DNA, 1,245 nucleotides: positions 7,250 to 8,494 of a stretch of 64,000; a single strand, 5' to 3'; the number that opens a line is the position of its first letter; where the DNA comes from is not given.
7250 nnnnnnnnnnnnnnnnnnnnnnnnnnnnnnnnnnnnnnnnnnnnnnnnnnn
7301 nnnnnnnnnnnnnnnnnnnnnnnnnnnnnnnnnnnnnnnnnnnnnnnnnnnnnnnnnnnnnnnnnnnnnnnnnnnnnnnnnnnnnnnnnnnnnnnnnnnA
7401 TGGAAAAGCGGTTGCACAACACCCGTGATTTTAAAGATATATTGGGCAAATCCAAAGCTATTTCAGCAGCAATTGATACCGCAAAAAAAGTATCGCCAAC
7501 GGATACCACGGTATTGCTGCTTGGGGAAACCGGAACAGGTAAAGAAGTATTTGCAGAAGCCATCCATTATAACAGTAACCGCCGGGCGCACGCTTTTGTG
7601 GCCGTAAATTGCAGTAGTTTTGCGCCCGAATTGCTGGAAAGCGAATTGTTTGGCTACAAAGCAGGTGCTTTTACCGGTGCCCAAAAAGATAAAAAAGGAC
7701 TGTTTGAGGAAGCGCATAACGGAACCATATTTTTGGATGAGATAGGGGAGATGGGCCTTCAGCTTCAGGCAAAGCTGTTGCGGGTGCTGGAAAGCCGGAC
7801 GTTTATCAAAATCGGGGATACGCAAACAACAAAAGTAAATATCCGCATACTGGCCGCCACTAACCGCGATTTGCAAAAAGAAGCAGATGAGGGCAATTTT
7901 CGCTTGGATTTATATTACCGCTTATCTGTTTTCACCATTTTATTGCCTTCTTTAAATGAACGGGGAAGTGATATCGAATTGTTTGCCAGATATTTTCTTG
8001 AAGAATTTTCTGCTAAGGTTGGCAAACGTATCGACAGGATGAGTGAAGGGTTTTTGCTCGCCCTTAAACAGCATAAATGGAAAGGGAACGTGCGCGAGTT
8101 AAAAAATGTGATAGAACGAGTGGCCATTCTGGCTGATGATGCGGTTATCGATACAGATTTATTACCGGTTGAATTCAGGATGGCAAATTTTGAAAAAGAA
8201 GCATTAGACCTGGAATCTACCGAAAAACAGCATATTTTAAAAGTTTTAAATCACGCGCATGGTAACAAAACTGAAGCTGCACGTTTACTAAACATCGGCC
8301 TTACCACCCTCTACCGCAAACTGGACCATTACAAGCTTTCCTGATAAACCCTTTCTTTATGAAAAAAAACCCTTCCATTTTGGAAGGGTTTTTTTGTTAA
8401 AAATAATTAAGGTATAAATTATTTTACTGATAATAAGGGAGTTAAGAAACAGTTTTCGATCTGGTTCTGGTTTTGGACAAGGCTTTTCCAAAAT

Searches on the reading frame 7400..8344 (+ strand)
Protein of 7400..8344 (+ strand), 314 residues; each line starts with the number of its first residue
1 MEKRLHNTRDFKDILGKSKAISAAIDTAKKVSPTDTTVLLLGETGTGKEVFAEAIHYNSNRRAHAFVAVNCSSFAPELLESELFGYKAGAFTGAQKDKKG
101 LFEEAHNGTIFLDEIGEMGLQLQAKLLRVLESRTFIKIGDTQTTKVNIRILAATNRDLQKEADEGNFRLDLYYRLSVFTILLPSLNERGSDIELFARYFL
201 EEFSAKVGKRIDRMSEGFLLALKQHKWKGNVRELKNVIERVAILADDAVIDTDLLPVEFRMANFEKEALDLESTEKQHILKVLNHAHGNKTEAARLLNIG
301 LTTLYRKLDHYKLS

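Call 31: search_protein_families(library=pfam, proteins=[window:7400-8344:+], max_evalue=0.00001)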
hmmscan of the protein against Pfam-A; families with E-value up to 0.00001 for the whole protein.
window:7400-8344:+ (314 aa): 8 families
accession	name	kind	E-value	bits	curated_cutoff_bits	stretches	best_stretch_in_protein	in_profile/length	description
PF00158.32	Sigma54_activat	-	1.3e-69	233.7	20.2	1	14-180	1-167/168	Sigma-54 interaction domain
PF25601.1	AAA_lid_14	-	3e-23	81.9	27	1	187-266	2-81/87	AAA+ ATPase lid domain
PF14532.12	Sigma54_activ_2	-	1.8e-20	74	25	1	15-185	1-138/138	Sigma-54 interaction domain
PF02954.25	HTH_8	-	1.1e-14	54.3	22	1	271-311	2-42/42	Bacterial regulatory protein, Fis family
PF00004.35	AAA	-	4.5e-07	30.8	21.2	1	38-159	1-111/131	ATPase family associated with various cellular activities (AAA)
PF07724.20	AAA_2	-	1.5e-06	28.8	27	1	37-166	5-135/166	AAA domain (Cdc48 subfamily)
PF07728.20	AAA_5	-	6.3e-06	26.7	22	0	38-157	2-124/139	AAA domain (dynein-related subfamily)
PF01078.27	Mg_chelatase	-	9.8e-06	25.5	20.3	0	92-135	92-135/207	Magnesium chelatase, subunit ChlI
